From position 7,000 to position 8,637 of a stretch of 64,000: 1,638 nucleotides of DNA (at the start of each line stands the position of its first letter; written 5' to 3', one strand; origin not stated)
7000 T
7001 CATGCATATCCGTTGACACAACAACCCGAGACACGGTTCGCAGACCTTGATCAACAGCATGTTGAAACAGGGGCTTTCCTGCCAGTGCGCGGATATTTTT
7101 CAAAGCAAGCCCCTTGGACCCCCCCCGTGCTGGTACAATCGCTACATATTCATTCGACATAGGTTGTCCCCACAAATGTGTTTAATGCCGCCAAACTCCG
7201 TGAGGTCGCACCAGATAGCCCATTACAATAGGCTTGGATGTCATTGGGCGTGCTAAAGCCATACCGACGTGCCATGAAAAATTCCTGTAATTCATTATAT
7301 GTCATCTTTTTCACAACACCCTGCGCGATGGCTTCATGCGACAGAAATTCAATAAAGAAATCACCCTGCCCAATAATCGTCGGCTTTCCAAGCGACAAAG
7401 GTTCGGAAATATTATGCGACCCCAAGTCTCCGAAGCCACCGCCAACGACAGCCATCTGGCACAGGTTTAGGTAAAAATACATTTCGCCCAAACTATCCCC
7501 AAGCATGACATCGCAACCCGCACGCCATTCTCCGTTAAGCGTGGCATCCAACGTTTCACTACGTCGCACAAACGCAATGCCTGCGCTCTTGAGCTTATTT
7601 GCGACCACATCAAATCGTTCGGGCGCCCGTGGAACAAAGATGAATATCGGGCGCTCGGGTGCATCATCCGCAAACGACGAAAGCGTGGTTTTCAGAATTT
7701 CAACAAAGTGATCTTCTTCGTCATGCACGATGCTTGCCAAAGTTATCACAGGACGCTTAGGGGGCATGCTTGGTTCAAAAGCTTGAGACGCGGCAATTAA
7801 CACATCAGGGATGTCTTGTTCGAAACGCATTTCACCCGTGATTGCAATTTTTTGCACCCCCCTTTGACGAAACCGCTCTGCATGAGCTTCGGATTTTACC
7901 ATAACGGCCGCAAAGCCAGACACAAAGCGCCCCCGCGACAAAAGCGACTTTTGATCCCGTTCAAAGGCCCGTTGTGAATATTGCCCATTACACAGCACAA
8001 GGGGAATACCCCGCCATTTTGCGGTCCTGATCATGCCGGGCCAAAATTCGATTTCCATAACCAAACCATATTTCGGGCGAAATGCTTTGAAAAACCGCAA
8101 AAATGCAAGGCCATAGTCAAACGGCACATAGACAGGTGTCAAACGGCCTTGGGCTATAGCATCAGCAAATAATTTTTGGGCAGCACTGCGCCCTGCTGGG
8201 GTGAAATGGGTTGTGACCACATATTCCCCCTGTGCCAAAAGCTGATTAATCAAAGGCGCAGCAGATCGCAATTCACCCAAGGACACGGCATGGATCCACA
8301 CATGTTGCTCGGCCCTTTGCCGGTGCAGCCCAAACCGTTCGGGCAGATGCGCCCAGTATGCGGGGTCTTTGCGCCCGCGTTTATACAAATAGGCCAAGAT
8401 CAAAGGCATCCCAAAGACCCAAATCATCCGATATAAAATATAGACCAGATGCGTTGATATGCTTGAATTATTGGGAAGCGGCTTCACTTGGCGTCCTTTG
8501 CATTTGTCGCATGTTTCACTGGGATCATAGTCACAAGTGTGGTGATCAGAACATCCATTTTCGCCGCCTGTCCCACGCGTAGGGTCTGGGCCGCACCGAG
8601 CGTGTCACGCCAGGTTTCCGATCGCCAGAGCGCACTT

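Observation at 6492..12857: Compact operon fusing sialic-acid (NeuABC) biosynthesis with lipid A-core enzymes (LpxL-like plus two WaaA paralogs), with no classical sialyltransferase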

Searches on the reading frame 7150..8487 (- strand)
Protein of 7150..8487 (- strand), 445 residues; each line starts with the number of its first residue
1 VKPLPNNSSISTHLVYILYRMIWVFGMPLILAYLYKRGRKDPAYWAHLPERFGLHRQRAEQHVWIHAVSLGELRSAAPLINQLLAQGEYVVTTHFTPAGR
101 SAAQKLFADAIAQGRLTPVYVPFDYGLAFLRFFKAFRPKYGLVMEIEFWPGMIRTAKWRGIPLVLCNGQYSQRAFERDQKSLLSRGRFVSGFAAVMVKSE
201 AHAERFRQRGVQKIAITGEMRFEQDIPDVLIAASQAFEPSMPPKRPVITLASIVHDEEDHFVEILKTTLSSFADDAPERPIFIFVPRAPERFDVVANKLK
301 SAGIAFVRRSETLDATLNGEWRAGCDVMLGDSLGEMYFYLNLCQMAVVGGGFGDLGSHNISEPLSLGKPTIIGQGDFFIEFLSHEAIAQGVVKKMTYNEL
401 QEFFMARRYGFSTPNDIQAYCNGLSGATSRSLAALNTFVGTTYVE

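Call 4: search_protein_families(library=pfam, proteins=[window:7150-8487:-])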
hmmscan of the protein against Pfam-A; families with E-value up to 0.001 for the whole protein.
window:7150-8487:- (445 aa): 1 family
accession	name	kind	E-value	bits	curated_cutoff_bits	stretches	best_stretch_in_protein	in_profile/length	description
PF04413.22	Glycos_transf_N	-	2.4e-43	148.2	23.9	1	47-223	2-178/179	3-Deoxy-D-manno-octulosonic-acid transferase (kdotransferase)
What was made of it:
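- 7150..8487 (-): GT30 'A': member of a distinct GT30 subfamily linked to nonulosonate genes; candidate CMP-sialic acid:Kdo transferase. PF04413 at 148 bits (call 4).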

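Call 5: search_protein_families(library=ncbifam, proteins=[window:7150-8487:-])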
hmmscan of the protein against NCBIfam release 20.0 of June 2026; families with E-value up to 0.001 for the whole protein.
window:7150-8487:- (445 aa): 5 families
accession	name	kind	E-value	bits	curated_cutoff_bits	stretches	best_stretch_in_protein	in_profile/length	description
NF004386.0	PRK05749.1-2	equivalog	1.9e-95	320.2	524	1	16-440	3-428/433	lipid IV(A) 3-deoxy-D-manno-octulosonic acid transferase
NF004388.0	PRK05749.1-4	equivalog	1.5e-74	251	438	1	15-396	3-373/425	lipid IV(A) 3-deoxy-D-manno-octulosonic acid transferase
NF004387.0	PRK05749.1-3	equivalog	1.5e-49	168.9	617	1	9-374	3-353/440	lipid IV(A) 3-deoxy-D-manno-octulosonic acid transferase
NF004385.0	PRK05749.1-1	equivalog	2.4e-47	161.5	590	1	17-380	4-357/425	lipid IV(A) 3-deoxy-D-manno-octulosonic acid transferase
NF004389.0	PRK05749.1-5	equivalog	6.1e-47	160.4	363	1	15-398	5-363/402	lipid IV(A) 3-deoxy-D-manno-octulosonic acid transferase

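Call 26: find_homologous_proteins(query=window:7150-8487:-, max_evalue=1e-10)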
Query window:7150-8487:- (445 aa): 2372 proteins with E <= 1e-10 among 8000 candidates; the best 120 are listed.
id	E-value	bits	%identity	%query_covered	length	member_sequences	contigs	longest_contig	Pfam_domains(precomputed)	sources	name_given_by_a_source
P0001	0.0e+0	1014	99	100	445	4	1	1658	PF04413.23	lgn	-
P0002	1.2e-263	893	87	100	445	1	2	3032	PF04413.23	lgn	-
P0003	2.9e-228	776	75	100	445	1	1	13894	PF04413.23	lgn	-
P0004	4.0e-228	776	75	100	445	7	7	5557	PF04413.23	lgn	-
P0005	1.2e-147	510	54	97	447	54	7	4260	PF04413.23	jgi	jgi:3-deoxy-D-manno-octulosonic-acid transferase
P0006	1.7e-146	507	54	96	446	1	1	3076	PF04413.23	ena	-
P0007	9.5e-146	504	54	97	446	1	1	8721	PF04413.23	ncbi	-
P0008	6.6e-145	501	52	97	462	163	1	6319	PF04413.23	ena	-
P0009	6.7e-144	498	54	98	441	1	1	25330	PF04413.23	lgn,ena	-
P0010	8.5e-144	498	52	98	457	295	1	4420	PF04413.23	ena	-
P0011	1.3e-143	497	54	98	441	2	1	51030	PF04413.23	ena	-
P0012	1.9e-143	497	51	98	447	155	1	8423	PF04413.23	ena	-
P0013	5.2e-143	495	53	99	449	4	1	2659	PF04413.23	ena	-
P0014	2.2e-142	493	52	98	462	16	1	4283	PF04413.23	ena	-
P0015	7.9e-142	491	53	96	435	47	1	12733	PF04413.23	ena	-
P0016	1.3e-141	490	53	97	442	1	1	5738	PF04413.23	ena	-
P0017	7.2e-139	481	51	96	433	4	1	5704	PF04413.23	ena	-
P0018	1.3e-138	481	53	96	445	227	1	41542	PF04413.23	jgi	jgi:3-deoxy-D-manno-octulosonic-acid transferase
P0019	2.0e-138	480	51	96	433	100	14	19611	PF04413.23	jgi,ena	jgi:3-deoxy-D-manno-octulosonic-acid transferase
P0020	3.9e-138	479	51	96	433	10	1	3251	PF04413.23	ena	-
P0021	5.7e-138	479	53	98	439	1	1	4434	PF04413.23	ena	-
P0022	7.0e-138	478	51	98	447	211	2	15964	PF04413.23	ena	-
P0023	1.0e-137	478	51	97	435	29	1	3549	PF04413.23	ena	-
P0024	1.0e-137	478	51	96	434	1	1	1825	PF04413.23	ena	-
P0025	1.1e-137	478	52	98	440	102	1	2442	PF04413.23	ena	-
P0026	9.3e-137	475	53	98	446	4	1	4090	PF04413.23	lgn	-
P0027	1.0e-135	471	50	97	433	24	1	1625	PF04413.23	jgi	-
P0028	2.0e-135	470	52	98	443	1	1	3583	PF04413.23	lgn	-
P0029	3.1e-135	470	51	98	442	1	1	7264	PF04413.23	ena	-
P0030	5.9e-135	469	52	98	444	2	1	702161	PF04413.23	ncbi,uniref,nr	ncbi:3-deoxy-D-manno-octulosonic acid transferase [Rhodalgimonas zhirmunskyi]|uniref:3-deoxy-D-manno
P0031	1.1e-134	468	51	98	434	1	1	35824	PF04413.23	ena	-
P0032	4.1e-134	466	51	99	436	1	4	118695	PF04413.23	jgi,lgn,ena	-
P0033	1.4e-133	464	48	98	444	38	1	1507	PF04413.23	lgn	-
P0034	2.3e-133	463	52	93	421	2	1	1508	PF04413.23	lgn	-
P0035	3.0e-133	463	52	98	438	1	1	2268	PF04413.23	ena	-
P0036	1.4e-132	461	51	98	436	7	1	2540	PF04413.23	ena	-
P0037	6.8e-132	458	52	97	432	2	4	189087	PF04413.23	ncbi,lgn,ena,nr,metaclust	ncbi:MAG: 3-deoxy-D-manno-octulosonic-acid transferase [Rhodobacteraceae bacterium HLUCCO07]|nr:MAG:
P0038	1.2e-131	458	50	95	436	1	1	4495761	PF04413.23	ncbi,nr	ncbi:3-deoxy-D-manno-octulosonic acid transferase [Rhodobacteraceae bacterium D3-12]|nr:3-deoxy-D-ma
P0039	1.3e-131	458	51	95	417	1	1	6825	PF04413.23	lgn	-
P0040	3.8e-131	456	53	94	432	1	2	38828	PF04413.23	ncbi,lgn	-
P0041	6.1e-131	455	51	96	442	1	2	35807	PF04413.23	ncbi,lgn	-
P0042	8.9e-131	455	51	96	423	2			PF04413.23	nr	nr:glycosyltransferase N-terminal domain-containing protein [Aquicoccus sp. G2-2] MEA1114517.1 glyco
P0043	1.2e-130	454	51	98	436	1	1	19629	PF04413.23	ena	-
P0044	1.9e-130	454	49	98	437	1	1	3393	PF04413.23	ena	-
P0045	6.4e-130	452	52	96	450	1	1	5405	PF04413.23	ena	-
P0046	1.2e-129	451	51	97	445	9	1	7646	PF04413.23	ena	-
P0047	5.1e-129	449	51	95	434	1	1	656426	PF04413.23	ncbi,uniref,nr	ncbi:3-deoxy-D-manno-octulosonic acid transferase [Marimonas arenosa]|uniref:3-deoxy-D-manno-octulos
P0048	1.5e-128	447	50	99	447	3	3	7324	PF04413.23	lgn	-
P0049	6.8e-128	445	54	93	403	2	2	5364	PF04413.23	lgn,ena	-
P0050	7.5e-128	445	50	98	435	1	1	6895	PF04413.23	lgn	-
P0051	1.9e-127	444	50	97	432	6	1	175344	PF04413.23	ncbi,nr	ncbi:3-deoxy-D-manno-octulosonic acid transferase [Aquicoccus porphyridii]|nr:glycosyltransferase N-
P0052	4.9e-127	442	50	95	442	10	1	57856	PF04413.23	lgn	-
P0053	1.1e-126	441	51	93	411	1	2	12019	PF04413.23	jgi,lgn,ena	-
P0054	5.7e-126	439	51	95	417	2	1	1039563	PF04413.23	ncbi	-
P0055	1.1e-125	438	52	93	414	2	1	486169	PF04413.23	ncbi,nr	ncbi:glycosyltransferase N-terminal domain-containing protein [Alisedimentitalea sp. MJ-SS2]|nr:glyc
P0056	1.4e-125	438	48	98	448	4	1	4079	PF04413.23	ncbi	ncbi:MAG: 3-deoxy-D-manno-octulosonic acid transferase [Paracoccaceae bacterium]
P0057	7.9e-125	435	50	98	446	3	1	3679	PF04413.23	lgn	-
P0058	2.6e-124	433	48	98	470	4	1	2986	PF04413.23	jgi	-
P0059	9.1e-124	432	50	95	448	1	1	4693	PF04413.23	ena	-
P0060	1.1e-123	431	50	95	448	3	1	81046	PF04413.23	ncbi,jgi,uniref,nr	ncbi:glycosyltransferase N-terminal domain-containing protein [Sediminimonas sp.]|uniref:3-deoxy-D-m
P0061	3.8e-123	430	50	94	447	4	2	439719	PF04413.23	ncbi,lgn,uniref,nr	ncbi:MAG: 3-deoxy-D-manno-octulosonic acid transferase [Sediminimonas qiaohouensis]|uniref:3-deoxy-D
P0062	4.2e-123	430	48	98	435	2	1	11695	PF04413.23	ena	-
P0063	5.3e-123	429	47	97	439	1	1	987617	PF04413.23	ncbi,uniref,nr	ncbi:3-deoxy-D-manno-octulosonic acid transferase [Aliishimia ponticola]|uniref:3-deoxy-D-manno-octu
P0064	6.6e-123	429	48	95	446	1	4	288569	PF04413.23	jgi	jgi:3-deoxy-D-manno-octulosonic-acid transferase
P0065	8.8e-123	428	49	98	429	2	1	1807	PF04413.23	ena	-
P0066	2.2e-122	427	50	95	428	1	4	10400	PF04413.23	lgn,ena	-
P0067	7.6e-122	425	46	98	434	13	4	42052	PF04413.23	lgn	-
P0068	8.0e-122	425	49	97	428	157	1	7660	PF04413.23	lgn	-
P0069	5.3e-121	423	48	97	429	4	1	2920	PF04413.23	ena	-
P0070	5.6e-121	423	48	98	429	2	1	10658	PF04413.23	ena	-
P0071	8.7e-121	422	48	95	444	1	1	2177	PF04413.23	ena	-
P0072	9.4e-121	422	46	95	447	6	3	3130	PF04413.23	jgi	jgi:3-deoxy-D-manno-octulosonic-acid transferase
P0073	9.4e-121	422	49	96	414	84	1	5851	PF04413.23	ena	-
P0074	1.6e-120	421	49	91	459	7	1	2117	PF04413.23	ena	-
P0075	2.5e-120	420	47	95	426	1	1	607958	PF04413.23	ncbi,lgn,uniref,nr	ncbi:3-deoxy-D-manno-octulosonic acid transferase [Yoonia litorea]|uniref:3-deoxy-D-manno-octulosoni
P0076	3.3e-120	420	47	96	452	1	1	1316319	PF04413.23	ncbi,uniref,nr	ncbi:hypothetical protein BFP76_01695 [Amylibacter kogurei]|uniref:3-deoxy-D-manno-octulosonic acid 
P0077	3.4e-120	420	47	95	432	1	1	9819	PF04413.23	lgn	-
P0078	4.0e-120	420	47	99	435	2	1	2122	PF04413.23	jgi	jgi:3-deoxy-D-manno-octulosonic-acid transferase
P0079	4.3e-120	420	48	98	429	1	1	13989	PF04413.23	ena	-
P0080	1.0e-119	418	48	97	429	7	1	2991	PF04413.23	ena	-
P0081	1.6e-119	418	49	97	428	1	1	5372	PF04413.23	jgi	jgi:3-deoxy-D-manno-octulosonic-acid transferase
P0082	1.6e-119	418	47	91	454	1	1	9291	PF04413.23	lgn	-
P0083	1.8e-119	418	48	98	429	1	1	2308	PF04413.23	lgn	-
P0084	2.7e-119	417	48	94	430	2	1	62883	PF04413.23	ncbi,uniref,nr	ncbi:3-deoxy-D-manno-octulosonic acid transferase [Cochlodiniinecator piscidefendens]|uniref:3-deoxy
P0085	4.6e-119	416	47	98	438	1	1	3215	PF04413.23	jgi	jgi:3-deoxy-D-manno-octulosonic-acid transferase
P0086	6.9e-119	416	47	97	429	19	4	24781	PF04413.23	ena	-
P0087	9.1e-119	415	46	98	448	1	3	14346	PF04413.23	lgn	-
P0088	1.1e-118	415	48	98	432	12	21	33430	PF04413.23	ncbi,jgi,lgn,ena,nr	ncbi:MAG TPA: 3-deoxy-D-manno-octulosonic acid transferase [Rhodobacteraceae bacterium]|jgi:3-deoxy-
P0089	1.2e-118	415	47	97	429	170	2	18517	PF04413.23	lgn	-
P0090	1.3e-118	415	47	96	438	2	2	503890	PF04413.23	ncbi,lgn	-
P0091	1.5e-118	415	47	97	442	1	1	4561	PF04413.23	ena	-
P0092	1.6e-118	414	48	98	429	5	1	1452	PF04413.23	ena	-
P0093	1.6e-118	414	46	97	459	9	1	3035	PF04413.23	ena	-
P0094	1.7e-118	414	47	96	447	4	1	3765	PF04413.23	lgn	-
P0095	1.8e-118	414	46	98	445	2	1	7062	PF04413.23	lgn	-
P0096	2.5e-118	414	48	94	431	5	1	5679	PF04413.23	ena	-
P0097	3.2e-118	413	48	97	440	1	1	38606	PF04413.23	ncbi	-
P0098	4.2e-118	413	47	99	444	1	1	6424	PF04413.23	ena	-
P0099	6.6e-118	412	48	94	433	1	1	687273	PF04413.23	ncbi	-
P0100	8.1e-118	412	49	94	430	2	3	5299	PF04413.23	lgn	-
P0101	8.1e-118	412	46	91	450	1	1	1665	PF04413.23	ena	-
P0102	1.3e-117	411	45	97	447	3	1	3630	PF04413.23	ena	-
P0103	1.4e-117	411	46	98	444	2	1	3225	PF04413.23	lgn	-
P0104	1.4e-117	411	49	95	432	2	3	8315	PF04413.23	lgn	-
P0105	1.5e-117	411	46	97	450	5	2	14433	PF04413.23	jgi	jgi:3-deoxy-D-manno-octulosonic-acid transferase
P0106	1.6e-117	411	46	97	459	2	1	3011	PF04413.23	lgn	-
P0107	2.5e-117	410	46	98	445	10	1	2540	PF04413.23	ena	-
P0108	2.5e-117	410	48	94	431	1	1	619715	PF04413.23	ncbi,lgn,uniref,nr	ncbi:3-deoxy-D-manno-octulosonic acid transferase [Pseudooctadecabacter jejudonensis]|uniref:3-deoxy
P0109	2.5e-117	410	45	99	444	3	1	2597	PF04413.23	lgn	-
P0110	2.9e-117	410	47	99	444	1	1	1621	PF04413.23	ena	-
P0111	3.2e-117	410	47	95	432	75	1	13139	PF04413.23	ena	-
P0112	3.2e-117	410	47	97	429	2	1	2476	PF04413.23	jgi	jgi:3-deoxy-D-manno-octulosonic-acid transferase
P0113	3.4e-117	410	48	97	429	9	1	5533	PF04413.23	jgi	-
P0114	3.8e-117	410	49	96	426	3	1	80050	PF04413.23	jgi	jgi:3-deoxy-D-manno-octulosonic-acid transferase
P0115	5.3e-117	409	49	94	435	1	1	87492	PF04413.23,PF13579.13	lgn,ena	-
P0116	6.7e-117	409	49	95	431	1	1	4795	PF04413.23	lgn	-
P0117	6.7e-117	409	46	97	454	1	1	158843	PF04413.23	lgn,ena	-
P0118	7.9e-117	409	46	96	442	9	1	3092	PF04413.23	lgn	-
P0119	8.5e-117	409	47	93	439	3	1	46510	PF04413.23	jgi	jgi:3-deoxy-D-manno-octulosonic-acid transferase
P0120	9.7e-117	409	48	94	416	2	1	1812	PF04413.23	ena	-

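Call 27: search_solved_structures(query=window:7150-8487:-, show_alignments=1)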
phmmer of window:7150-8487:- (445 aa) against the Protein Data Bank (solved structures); distinct sequences matched with E-value up to 0.001: 2.
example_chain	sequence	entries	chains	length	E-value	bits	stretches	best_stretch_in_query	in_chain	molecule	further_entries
2xci_A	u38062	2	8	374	3.6e-14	55.6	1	61-222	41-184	3-DEOXY-D-MANNO-2-OCTULOSONIC ACID TRANSFERASE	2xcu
4bfc_A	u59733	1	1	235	7.2e-14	54.6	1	235-391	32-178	3-DEOXY-D-MANNO-OCTULOSONIC-ACID TRANSFERASE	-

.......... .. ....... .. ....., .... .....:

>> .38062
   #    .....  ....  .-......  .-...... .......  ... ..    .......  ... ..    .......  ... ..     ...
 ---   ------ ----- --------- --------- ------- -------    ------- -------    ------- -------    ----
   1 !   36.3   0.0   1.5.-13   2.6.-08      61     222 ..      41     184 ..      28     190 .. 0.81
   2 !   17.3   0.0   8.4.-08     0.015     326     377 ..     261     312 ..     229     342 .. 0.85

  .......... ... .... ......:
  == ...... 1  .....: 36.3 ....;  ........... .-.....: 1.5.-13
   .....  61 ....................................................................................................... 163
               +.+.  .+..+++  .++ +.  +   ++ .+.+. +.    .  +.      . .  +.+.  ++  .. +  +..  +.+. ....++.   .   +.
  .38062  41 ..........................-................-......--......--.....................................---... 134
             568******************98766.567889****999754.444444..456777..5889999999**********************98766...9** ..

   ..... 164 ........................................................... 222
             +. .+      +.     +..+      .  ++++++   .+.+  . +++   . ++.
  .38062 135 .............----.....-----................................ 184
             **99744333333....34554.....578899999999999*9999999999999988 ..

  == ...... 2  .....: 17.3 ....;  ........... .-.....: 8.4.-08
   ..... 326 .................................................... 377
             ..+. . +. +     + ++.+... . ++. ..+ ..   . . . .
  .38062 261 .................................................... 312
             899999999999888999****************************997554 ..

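Call 29: find_encoding_contigs(protein=P0076, flank=10000, max_places=2)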
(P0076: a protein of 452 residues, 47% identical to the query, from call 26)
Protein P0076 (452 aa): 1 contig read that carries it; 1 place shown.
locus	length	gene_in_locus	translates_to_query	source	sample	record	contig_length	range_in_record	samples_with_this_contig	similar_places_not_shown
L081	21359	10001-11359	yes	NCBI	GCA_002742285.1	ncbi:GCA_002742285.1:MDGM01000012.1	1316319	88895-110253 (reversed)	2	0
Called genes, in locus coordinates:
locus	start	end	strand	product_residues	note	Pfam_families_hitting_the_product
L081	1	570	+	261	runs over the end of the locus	PF00378:ECH_1, PF16113:ECH_2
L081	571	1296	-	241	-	PF18312:ScsC_N (weak), PF13098:Thioredoxin_2 (weak), PF13462:Thioredoxin_4, PF01323:DSBA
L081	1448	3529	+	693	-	PF11412:DsbD_N, PF28432:DUF8393, PF02683:DsbD_TM, PF13899:Thioredoxin_7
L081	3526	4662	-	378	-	PF23914:TPR_CcmH_CycH, PF12895:ANAPC3 (faint), PF14559:TPR_19 (faint), PF00515:TPR_1 (faint), PF07719:TPR_2 (faint), PF13181:TPR_8 (faint), PF13431:TPR_17 (faint), PF23914:TPR_CcmH_CycH (weak)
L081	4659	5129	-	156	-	PF03918:CcmH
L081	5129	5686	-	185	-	PF00578:AhpC-TSA, PF08534:Redoxin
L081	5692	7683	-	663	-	PF01578:Cytochrom_C_asm, PF16327:CcmF_C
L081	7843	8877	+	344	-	PF03102:NeuB, PF08666:SAF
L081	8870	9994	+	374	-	PF02350:Epimerase_2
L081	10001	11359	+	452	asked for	PF04413:Glycos_transf_N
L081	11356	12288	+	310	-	PF01408:GFO_IDH_MocA (faint)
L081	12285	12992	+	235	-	PF02348:CTP_transf_3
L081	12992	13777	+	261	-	PF00106:adh_short, PF13561:adh_short_C2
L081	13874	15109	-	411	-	PF00291:PALP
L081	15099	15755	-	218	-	PF00697:PRAI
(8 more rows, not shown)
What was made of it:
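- A-clade genes occur alone inside nonulosonate clusters: Amylibacter kogurei has neuB-neuC-A-GFO-neuA-SDR (call 29).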

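Call 30: find_encoding_contigs(protein=P0075, flank=10000, max_places=2)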
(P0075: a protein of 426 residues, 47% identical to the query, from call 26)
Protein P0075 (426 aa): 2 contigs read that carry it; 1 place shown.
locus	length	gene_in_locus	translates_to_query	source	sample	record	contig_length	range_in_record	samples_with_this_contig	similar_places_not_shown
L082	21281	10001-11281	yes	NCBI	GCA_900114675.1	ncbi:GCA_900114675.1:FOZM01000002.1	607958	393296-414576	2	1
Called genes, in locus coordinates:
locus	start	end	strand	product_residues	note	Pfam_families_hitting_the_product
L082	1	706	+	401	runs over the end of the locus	-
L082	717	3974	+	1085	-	PF00873:ACR_tran, PF02355:SecD_SecF_C (faint)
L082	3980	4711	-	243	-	PF00005:ABC_tran, PF02463:SMC_N (weak), PF13304:AAA_21 (weak)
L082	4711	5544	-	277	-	PF00528:BPD_transp_1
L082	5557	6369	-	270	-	PF00497:SBP_bac_3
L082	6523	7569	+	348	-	PF03102:NeuB, PF08666:SAF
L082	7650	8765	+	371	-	PF02350:Epimerase_2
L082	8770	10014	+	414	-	PF04413:Glycos_transf_N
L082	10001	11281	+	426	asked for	PF04413:Glycos_transf_N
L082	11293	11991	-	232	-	PF02348:CTP_transf_3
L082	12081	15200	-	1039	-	PF00873:ACR_tran, PF03176:MMPL (weak), PF02355:SecD_SecF_C (faint)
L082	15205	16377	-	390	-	PF25917:BSH_RND (weak)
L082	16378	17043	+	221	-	PF00440:TetR_N, PF13305:TetR_C_33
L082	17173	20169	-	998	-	PF04313:HSDR_N, PF00270:DEAD (weak), PF04851:ResIII, PF18766:SWI2_SNF2, PF22679:T1R_D3-like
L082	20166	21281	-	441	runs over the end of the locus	-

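Call 31: find_encoding_contigs(protein=P0003, flank=10000, max_places=2)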
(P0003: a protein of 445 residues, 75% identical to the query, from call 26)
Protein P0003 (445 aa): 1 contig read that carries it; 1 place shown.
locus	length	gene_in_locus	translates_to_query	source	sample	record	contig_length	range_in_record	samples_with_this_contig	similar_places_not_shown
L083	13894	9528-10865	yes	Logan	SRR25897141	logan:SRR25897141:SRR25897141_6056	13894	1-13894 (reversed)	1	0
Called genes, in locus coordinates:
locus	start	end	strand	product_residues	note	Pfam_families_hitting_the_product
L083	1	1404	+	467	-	?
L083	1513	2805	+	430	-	PF01494:FAD_binding_3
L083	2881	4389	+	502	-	PF06609:TRI12, PF00083:Sugar_tr, PF07690:MFS_1, PF13347:MFS_2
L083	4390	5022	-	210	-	PF22785:Tc-R-P (weak)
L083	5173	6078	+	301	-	PF03279:Lip_A_acyltrans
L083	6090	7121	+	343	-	PF03102:NeuB, PF08666:SAF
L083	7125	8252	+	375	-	PF02350:Epimerase_2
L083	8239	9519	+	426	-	PF04413:Glycos_transf_N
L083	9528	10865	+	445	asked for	PF04413:Glycos_transf_N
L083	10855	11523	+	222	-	PF02348:CTP_transf_3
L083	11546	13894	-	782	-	?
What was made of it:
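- Checked: The same six-gene order with the same flanks occurs in L083 (call 31).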
